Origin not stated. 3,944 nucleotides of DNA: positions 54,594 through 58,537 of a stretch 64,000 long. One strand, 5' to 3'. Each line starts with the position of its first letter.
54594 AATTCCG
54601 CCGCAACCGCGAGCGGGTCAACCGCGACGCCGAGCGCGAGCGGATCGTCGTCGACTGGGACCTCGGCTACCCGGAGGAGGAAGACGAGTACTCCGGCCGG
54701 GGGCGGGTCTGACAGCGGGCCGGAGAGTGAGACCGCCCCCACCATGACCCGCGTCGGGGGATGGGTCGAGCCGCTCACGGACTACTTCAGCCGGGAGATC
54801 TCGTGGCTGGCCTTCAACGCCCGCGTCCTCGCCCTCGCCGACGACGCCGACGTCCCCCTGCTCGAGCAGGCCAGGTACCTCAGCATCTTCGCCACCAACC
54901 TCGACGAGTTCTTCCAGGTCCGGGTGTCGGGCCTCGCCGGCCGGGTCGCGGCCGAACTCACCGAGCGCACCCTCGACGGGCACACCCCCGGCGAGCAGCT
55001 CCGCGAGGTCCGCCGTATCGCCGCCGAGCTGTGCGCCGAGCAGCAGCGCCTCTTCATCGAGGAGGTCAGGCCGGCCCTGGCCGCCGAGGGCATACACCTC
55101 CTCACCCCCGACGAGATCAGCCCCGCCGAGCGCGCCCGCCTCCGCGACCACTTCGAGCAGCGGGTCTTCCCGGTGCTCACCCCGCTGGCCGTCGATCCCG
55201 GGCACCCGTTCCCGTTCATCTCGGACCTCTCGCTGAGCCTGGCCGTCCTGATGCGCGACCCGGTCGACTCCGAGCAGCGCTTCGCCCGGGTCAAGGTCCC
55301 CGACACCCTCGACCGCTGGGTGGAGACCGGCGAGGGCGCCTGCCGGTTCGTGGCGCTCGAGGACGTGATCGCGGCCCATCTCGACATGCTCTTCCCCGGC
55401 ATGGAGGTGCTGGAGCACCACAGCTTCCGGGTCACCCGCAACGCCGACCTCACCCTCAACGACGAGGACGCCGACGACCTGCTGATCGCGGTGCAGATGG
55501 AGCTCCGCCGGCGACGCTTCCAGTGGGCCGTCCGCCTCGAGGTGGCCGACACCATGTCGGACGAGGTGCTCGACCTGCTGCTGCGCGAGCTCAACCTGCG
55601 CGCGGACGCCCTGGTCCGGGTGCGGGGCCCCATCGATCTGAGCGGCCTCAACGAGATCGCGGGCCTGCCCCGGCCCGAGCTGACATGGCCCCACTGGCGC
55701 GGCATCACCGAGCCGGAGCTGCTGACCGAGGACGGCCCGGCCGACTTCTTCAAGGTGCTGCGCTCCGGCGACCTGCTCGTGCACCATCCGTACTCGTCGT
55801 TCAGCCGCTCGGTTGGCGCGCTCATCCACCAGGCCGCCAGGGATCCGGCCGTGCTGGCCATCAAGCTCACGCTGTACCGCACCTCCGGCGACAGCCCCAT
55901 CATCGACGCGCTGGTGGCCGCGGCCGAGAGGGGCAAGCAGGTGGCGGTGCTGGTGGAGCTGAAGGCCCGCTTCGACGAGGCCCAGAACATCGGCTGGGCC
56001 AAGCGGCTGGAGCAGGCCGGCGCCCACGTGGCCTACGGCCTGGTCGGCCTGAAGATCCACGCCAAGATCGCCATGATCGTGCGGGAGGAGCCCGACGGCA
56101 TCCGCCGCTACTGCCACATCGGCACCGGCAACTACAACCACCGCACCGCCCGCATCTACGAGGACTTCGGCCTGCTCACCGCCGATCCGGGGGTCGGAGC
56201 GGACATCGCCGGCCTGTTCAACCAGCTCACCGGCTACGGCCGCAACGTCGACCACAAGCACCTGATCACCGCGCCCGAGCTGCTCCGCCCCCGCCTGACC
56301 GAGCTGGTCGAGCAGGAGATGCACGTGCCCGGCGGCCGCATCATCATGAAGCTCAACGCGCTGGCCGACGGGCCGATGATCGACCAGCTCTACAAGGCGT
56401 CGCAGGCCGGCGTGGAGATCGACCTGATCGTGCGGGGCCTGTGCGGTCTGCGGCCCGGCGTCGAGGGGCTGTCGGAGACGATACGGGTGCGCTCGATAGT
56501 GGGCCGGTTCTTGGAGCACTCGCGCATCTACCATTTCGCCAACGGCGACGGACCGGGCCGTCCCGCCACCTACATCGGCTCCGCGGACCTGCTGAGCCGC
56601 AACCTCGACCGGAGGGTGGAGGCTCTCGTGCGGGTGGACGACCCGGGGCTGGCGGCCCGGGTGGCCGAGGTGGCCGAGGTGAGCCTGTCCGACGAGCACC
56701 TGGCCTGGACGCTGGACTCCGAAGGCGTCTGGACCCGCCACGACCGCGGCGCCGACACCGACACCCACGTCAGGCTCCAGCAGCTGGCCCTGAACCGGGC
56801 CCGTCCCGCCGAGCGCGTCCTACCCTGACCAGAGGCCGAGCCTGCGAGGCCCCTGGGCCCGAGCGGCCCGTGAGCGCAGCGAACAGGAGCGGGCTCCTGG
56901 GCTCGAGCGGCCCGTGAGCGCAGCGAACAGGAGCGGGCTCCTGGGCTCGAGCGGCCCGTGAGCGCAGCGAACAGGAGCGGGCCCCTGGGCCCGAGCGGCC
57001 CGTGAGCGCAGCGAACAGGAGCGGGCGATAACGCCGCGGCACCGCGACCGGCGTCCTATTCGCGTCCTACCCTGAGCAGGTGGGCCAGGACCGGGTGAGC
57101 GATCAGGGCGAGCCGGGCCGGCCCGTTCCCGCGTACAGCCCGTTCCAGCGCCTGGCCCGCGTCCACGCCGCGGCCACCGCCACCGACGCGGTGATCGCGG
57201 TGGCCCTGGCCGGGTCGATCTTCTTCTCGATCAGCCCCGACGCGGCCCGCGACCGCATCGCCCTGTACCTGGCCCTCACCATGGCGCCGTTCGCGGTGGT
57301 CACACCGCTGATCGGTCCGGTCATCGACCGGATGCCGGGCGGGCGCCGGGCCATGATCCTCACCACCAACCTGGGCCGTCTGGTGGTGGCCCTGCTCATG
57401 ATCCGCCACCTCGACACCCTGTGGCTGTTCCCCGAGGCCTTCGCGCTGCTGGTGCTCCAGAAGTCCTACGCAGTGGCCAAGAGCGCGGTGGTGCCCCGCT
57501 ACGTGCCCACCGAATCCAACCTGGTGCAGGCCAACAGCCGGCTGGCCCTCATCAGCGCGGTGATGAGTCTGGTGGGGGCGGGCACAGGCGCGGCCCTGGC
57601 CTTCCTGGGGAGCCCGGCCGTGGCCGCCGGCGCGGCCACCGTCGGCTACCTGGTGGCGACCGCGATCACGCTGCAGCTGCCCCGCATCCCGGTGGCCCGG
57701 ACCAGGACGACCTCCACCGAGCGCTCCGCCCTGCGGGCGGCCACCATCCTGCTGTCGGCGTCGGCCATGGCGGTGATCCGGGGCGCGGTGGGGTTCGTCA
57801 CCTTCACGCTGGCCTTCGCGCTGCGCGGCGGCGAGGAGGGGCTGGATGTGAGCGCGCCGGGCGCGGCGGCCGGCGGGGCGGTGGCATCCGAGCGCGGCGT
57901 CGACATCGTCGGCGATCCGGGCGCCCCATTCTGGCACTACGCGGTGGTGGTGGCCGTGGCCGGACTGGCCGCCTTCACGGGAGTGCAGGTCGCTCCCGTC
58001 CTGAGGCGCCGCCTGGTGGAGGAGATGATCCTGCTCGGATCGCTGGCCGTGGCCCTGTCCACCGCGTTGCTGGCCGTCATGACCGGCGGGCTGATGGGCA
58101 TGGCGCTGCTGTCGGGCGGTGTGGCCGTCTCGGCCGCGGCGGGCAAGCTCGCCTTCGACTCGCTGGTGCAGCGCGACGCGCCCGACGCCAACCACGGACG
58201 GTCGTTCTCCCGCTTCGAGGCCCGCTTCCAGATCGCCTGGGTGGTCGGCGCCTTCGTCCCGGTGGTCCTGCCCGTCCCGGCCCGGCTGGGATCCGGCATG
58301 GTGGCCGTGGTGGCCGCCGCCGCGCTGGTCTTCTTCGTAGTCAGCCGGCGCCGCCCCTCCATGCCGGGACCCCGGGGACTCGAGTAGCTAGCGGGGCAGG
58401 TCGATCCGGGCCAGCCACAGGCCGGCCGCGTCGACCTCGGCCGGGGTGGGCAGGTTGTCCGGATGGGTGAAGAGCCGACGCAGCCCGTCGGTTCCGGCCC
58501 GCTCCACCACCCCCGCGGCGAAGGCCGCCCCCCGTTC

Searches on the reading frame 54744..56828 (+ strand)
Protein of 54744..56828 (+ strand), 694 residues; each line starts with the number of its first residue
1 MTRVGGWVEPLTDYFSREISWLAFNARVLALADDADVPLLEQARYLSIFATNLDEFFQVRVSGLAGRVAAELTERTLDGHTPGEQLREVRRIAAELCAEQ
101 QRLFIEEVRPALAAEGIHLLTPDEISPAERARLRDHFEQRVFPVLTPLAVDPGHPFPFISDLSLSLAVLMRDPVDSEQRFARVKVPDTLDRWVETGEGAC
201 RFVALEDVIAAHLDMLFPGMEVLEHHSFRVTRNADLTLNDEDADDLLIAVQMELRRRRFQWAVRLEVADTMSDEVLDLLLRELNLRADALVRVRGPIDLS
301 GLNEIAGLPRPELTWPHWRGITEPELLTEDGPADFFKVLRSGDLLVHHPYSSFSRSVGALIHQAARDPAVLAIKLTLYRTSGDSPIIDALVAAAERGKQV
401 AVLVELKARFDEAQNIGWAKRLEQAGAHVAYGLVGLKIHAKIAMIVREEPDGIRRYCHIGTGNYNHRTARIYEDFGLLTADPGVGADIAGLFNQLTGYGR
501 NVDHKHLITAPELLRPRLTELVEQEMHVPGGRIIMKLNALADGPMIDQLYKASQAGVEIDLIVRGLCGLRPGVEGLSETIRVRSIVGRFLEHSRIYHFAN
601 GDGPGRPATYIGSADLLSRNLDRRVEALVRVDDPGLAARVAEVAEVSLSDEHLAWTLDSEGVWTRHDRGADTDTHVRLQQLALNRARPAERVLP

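Call 15: search_protein_families(library=pfam, proteins=[window:54744-56828:+])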
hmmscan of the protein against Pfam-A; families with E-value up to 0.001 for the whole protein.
window:54744-56828:+ (694 aa): 5 families
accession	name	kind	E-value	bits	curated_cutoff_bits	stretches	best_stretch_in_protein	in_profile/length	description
PF17941.7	PP_kinase_C_1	-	1.4e-70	236.6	25.7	1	335-499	2-165/167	Polyphosphate kinase C-terminal domain 1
PF02503.22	PP_kinase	-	8.7e-62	208.5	31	1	129-304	2-182/183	Polyphosphate kinase middle domain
PF13090.12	PP_kinase_C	-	3.6e-55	186.5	25.8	1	507-670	1-164/172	Polyphosphate kinase C-terminal domain 2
PF13089.11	PP_kinase_N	-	6e-35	120.2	23.8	1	14-119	1-106/107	Polyphosphate kinase N-terminal domain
PF13091.12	PLDc_2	-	6.9e-14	52.3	27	2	373-495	12-131/132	PLD-like domain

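Call 72: find_homologous_proteins(query=window:54744-56828:+, max_evalue=1e-100)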
Query window:54744-56828:+ (694 aa): 7999 proteins with E <= 1e-100 among 8000 candidates; the best 120 are listed.
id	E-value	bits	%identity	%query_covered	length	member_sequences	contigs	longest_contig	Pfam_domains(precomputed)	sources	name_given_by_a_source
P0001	0.0e+0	1490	96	100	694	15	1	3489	PF02503.23,PF13091.13,PF13089.12,PF17941.8,PF13090.13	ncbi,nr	ncbi:MAG: polyphosphate kinase 1 [Acidimicrobiaceae bacterium]|nr:polyphosphate kinase 1 [Acidimicro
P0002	0.0e+0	1484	96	100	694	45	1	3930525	PF02503.23,PF13091.13,PF13089.12,PF17941.8,PF13090.13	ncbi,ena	-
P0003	0.0e+0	1455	94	100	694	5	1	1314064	PF02503.23,PF13091.13,PF13089.12,PF17941.8,PF13090.13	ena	-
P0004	0.0e+0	1447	93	100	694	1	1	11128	PF02503.23,PF13091.13,PF13089.12,PF17941.8,PF13090.13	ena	-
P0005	0.0e+0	1444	93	100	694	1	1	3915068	PF02503.23,PF13091.13,PF13089.12,PF17941.8,PF13090.13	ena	-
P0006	0.0e+0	1405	90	100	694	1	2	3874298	PF02503.23,PF13091.13,PF13089.12,PF17941.8,PF13090.13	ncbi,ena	-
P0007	0.0e+0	1404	91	100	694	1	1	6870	PF02503.23,PF13091.13,PF13089.12,PF17941.8,PF13090.13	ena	-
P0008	0.0e+0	1397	89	100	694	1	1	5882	PF02503.23,PF13091.13,PF13089.12,PF17941.8,PF13090.13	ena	-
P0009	0.0e+0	1396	89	100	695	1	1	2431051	PF02503.23,PF13091.13,PF13089.12,PF17941.8,PF13090.13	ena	-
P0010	0.0e+0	1394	90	100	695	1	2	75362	PF02503.23,PF13091.13,PF13089.12,PF17941.8,PF13090.13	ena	-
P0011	0.0e+0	1390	90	99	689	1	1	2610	PF02503.23,PF13091.13,PF13089.12,PF17941.8,PF13090.13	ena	-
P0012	0.0e+0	1390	90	99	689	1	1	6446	PF02503.23,PF13091.13,PF13089.12,PF17941.8,PF13090.13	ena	-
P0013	0.0e+0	1389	90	99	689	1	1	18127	PF02503.23,PF13091.13,PF13089.12,PF17941.8,PF13090.13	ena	-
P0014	0.0e+0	1389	90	99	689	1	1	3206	PF02503.23,PF13091.13,PF13089.12,PF17941.8,PF13090.13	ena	-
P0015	0.0e+0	1383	89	99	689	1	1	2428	PF02503.23,PF13091.13,PF13089.12,PF17941.8,PF13090.13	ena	-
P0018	0.0e+0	1374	88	100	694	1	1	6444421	PF02503.23,PF13091.13,PF13089.12,PF17941.8,PF13090.13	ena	-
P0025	0.0e+0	1356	87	100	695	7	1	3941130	PF02503.23,PF13091.13,PF13089.12,PF17941.8,PF13090.13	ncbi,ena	-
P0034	0.0e+0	1305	84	100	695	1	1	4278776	PF02503.23,PF13091.13,PF13089.12,PF17941.8,PF13090.13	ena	-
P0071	0.0e+0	1263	82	100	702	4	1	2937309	PF02503.23,PF13091.13,PF13089.12,PF17941.8,PF13090.13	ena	-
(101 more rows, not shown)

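Call 73: find_encoding_contigs(protein=P0002, flank=10000, max_places=3)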
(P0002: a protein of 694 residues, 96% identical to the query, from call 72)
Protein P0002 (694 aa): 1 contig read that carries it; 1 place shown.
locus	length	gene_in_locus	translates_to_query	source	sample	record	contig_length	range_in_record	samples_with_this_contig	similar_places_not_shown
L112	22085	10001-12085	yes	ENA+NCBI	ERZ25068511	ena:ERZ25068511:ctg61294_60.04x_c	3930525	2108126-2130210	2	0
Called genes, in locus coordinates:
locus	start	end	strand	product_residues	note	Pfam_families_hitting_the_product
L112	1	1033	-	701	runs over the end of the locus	-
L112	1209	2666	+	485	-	PF01078:Mg_chelatase (faint), PF07728:AAA_5 (faint)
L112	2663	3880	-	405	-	PF00232:Glyco_hydro_1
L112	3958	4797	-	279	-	PF22622:MFE-2_hydrat-2_N, PF01575:MaoC_dehydratas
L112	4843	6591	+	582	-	PF05721:PhyH, PF00581:Rhodanese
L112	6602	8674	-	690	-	PF27532:Mb0984_helical, PF27098:Rv0959_3rd, PF13519:VWA_2 (weak)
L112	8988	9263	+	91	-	PF02467:Whib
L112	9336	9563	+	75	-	PF02416:TatA_B_E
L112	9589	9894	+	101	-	-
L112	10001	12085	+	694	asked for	PF13089:PP_kinase_N, PF02503:PP_kinase, PF17941:PP_kinase_C_1, PF13091:PLDc_2 (weak), PF13090:PP_kinase_C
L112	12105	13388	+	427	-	PF07690:MFS_1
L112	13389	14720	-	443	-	PF10103:Zincin_2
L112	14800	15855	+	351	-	PF01073:3Beta_HSD (weak), PF01370:Epimerase, PF03435:Sacchrp_dh_NADP (weak), PF13460:NAD_binding_10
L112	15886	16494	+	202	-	PF02391:MoaE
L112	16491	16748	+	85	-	-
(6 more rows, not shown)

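Call 74: find_encoding_contigs(protein=P0003, flank=10000, max_places=2)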
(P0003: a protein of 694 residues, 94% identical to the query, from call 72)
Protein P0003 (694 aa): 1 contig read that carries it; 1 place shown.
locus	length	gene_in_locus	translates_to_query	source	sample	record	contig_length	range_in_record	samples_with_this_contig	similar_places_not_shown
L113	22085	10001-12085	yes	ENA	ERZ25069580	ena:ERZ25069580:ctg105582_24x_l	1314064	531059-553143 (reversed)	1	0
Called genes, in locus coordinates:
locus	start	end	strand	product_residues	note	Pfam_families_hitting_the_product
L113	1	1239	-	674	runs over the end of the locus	PF22666:Glyco_hydro_2_N2 (weak), PF00703:Glyco_hydro_2 (faint)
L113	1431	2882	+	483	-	PF01078:Mg_chelatase (faint)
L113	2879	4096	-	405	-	PF00232:Glyco_hydro_1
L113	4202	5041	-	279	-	PF22622:MFE-2_hydrat-2_N, PF01575:MaoC_dehydratas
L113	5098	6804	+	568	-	PF05721:PhyH, PF00581:Rhodanese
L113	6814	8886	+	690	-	PF27532:Mb0984_helical, PF27098:Rv0959_3rd, PF13519:VWA_2 (weak)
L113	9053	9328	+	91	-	PF02467:Whib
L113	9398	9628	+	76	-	PF02416:TatA_B_E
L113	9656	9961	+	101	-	-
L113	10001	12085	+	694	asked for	PF13089:PP_kinase_N, PF02503:PP_kinase, PF17941:PP_kinase_C_1, PF13091:PLDc_2 (weak), PF13090:PP_kinase_C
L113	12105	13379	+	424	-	PF07690:MFS_1 (weak)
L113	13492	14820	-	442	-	-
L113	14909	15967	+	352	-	PF01073:3Beta_HSD (weak), PF01370:Epimerase, PF13460:NAD_binding_10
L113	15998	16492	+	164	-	PF02391:MoaE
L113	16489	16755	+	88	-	-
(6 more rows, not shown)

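Call 75: find_encoding_contigs(protein=P0005, flank=10000, max_places=2)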
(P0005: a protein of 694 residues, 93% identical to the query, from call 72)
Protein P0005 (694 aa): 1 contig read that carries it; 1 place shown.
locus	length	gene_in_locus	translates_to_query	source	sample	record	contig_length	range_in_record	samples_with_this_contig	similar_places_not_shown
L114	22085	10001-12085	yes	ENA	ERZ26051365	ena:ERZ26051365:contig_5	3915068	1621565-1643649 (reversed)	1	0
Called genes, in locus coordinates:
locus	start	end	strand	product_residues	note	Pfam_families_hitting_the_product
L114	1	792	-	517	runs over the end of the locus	PF02776:TPP_enzyme_N, PF02775:TPP_enzyme_C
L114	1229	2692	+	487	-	PF01078:Mg_chelatase (faint), PF07728:AAA_5 (faint)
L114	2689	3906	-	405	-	PF00232:Glyco_hydro_1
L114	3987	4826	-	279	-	PF22622:MFE-2_hydrat-2_N, PF01575:MaoC_dehydratas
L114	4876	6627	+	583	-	PF05721:PhyH, PF00581:Rhodanese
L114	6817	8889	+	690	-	PF27532:Mb0984_helical, PF27098:Rv0959_3rd, PF13519:VWA_2 (weak)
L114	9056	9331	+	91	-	PF02467:Whib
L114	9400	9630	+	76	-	PF02416:TatA_B_E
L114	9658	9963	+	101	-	-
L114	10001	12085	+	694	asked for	PF13089:PP_kinase_N, PF02503:PP_kinase, PF17941:PP_kinase_C_1, PF13091:PLDc_2 (weak), PF13090:PP_kinase_C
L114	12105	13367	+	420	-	PF07690:MFS_1 (weak)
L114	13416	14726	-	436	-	-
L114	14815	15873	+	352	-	PF01073:3Beta_HSD (weak), PF01370:Epimerase, PF13460:NAD_binding_10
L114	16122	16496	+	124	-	PF02391:MoaE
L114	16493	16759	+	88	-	-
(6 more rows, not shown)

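Call 77: find_encoding_contigs(protein=P0009, flank=10000, max_places=2)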
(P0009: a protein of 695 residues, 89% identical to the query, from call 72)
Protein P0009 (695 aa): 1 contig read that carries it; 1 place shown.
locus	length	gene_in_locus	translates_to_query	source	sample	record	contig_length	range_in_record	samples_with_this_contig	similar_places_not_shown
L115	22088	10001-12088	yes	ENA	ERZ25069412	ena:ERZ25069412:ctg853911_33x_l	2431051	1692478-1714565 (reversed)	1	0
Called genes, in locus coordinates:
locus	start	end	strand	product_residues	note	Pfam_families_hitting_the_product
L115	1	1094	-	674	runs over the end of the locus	PF22666:Glyco_hydro_2_N2 (weak), PF00703:Glyco_hydro_2 (weak)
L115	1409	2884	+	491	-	PF07728:AAA_5 (faint)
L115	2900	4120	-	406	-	PF00232:Glyco_hydro_1, PF00150:Cellulase (weak)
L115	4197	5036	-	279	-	PF22622:MFE-2_hydrat-2_N, PF01575:MaoC_dehydratas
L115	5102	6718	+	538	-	PF05721:PhyH, PF00581:Rhodanese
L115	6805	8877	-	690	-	PF27532:Mb0984_helical, PF27098:Rv0959_3rd, PF13519:VWA_2 (weak)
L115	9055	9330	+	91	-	PF02467:Whib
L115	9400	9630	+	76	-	PF02416:TatA_B_E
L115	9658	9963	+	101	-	-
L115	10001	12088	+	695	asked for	PF13089:PP_kinase_N, PF02503:PP_kinase, PF17941:PP_kinase_C_1, PF13091:PLDc_2, PF13090:PP_kinase_C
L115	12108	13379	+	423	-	PF07690:MFS_1 (weak)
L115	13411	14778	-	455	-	PF10103:Zincin_2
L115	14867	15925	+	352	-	PF01073:3Beta_HSD (weak), PF01370:Epimerase, PF13460:NAD_binding_10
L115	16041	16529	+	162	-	PF02391:MoaE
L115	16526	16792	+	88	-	-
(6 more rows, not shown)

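Call 78: find_encoding_contigs(protein=P0018, flank=10000, max_places=2)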
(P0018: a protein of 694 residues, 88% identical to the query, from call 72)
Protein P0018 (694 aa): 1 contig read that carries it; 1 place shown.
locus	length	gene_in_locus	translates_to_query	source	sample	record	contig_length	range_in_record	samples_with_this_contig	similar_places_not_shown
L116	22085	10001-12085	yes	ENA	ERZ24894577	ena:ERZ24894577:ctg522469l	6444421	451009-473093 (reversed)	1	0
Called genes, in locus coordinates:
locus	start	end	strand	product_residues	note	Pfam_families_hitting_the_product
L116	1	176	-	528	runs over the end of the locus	PF02776:TPP_enzyme_N, PF02775:TPP_enzyme_C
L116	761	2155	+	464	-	PF01078:Mg_chelatase (faint), PF07728:AAA_5 (faint)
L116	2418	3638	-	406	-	PF00232:Glyco_hydro_1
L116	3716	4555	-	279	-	PF22622:MFE-2_hydrat-2_N, PF01575:MaoC_dehydratas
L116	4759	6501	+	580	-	-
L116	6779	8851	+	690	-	PF27532:Mb0984_helical, PF27098:Rv0959_3rd, PF13519:VWA_2 (weak)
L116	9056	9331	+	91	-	PF02467:Whib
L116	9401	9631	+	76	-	PF02416:TatA_B_E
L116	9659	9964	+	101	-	-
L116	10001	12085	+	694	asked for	PF13089:PP_kinase_N, PF02503:PP_kinase, PF17941:PP_kinase_C_1, PF13091:PLDc_2, PF13090:PP_kinase_C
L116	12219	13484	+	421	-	PF07690:MFS_1 (weak)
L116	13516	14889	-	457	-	-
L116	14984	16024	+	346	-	PF01370:Epimerase, PF13460:NAD_binding_10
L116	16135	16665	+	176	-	PF02391:MoaE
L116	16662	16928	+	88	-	-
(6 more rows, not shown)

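Call 79: find_encoding_contigs(protein=P0025, flank=10000, max_places=2)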
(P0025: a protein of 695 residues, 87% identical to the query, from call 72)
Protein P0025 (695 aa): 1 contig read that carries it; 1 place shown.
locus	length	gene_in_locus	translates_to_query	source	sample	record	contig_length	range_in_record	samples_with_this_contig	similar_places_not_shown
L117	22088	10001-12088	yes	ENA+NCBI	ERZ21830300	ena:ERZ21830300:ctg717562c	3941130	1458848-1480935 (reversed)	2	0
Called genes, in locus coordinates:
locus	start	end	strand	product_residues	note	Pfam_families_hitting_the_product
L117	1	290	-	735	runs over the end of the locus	-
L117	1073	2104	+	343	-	-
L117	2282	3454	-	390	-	PF00232:Glyco_hydro_1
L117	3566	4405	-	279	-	PF22622:MFE-2_hydrat-2_N, PF01575:MaoC_dehydratas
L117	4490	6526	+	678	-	PF05721:PhyH, PF00581:Rhodanese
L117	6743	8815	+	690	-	PF27532:Mb0984_helical, PF27098:Rv0959_3rd, PF13519:VWA_2 (weak)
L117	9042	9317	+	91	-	PF02467:Whib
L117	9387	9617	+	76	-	PF02416:TatA_B_E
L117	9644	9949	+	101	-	-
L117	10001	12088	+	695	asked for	PF13089:PP_kinase_N, PF02503:PP_kinase, PF17941:PP_kinase_C_1, PF13091:PLDc_2 (weak), PF13090:PP_kinase_C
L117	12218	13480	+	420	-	PF07690:MFS_1 (weak)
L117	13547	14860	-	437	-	PF10103:Zincin_2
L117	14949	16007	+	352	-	PF01073:3Beta_HSD (weak), PF01370:Epimerase, PF13460:NAD_binding_10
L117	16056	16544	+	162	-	PF02391:MoaE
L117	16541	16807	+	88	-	-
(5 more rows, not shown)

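Call 80: find_encoding_contigs(protein=P0034, flank=10000, max_places=2)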
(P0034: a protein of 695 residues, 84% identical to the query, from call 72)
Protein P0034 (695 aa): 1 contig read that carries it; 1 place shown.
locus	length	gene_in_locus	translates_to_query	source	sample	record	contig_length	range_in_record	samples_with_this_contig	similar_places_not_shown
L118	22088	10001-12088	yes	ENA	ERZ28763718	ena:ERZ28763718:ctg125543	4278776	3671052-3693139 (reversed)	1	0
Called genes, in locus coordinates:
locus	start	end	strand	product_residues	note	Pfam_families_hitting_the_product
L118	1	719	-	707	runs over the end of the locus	PF22666:Glyco_hydro_2_N2 (weak)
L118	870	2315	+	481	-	PF01078:Mg_chelatase (faint), PF07728:AAA_5 (faint)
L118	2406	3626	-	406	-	PF00232:Glyco_hydro_1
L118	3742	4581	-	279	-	PF22622:MFE-2_hydrat-2_N, PF13452:FAS1_DH_region (faint), PF01575:MaoC_dehydratas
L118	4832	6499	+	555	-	PF05721:PhyH, PF00581:Rhodanese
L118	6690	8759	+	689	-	PF27532:Mb0984_helical, PF27098:Rv0959_3rd, PF13519:VWA_2 (weak)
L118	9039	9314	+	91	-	PF02467:Whib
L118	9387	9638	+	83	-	PF02416:TatA_B_E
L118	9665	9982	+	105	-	-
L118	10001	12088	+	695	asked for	PF13089:PP_kinase_N, PF02503:PP_kinase, PF17941:PP_kinase_C_1, PF13091:PLDc_2, PF13090:PP_kinase_C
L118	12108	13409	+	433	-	PF07690:MFS_1 (weak)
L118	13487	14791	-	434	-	-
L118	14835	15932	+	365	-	PF01073:3Beta_HSD (weak), PF01370:Epimerase, PF13460:NAD_binding_10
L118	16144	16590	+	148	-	PF02391:MoaE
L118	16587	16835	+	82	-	-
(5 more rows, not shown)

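Call 81: find_encoding_contigs(protein=P0071, flank=10000, max_places=2)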
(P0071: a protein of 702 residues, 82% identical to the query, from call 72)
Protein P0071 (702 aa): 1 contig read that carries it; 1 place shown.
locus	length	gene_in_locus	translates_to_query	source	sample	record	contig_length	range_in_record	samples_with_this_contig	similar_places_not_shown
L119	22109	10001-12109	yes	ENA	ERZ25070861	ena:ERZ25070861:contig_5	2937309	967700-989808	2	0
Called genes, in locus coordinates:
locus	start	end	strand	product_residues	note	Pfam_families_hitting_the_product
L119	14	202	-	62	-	-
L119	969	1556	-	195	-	-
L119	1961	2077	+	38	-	-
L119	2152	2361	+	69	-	-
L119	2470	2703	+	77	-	-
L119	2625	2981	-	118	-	-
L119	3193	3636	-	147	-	PF01850:PIN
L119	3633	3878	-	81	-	-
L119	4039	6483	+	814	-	PF25390:WD40_RLD, PF00415:RCC1, PF13540:RCC1_2 (weak), PF00415:RCC1, PF13540:RCC1_2, PF25390:WD40_RLD, PF13540:RCC1_2 (weak)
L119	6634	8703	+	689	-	PF27532:Mb0984_helical, PF27098:Rv0959_3rd, PF13519:VWA_2 (faint)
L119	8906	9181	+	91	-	PF02467:Whib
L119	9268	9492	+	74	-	PF02416:TatA_B_E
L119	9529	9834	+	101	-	-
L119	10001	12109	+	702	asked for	PF13089:PP_kinase_N, PF02503:PP_kinase, PF17941:PP_kinase_C_1, PF13091:PLDc_2, PF13090:PP_kinase_C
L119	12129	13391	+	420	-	PF07690:MFS_1 (weak)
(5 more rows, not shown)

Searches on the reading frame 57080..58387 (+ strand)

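Call 15: search_protein_families(library=pfam, proteins=[window:57080-58387:+])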
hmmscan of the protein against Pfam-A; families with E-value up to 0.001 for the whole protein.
window:57080-58387:+ (435 aa): 1 family
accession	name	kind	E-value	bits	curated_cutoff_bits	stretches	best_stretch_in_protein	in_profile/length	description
PF07690.21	MFS_1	-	1.9e-08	34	33.4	1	44-391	11-347/347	Major Facilitator Superfamily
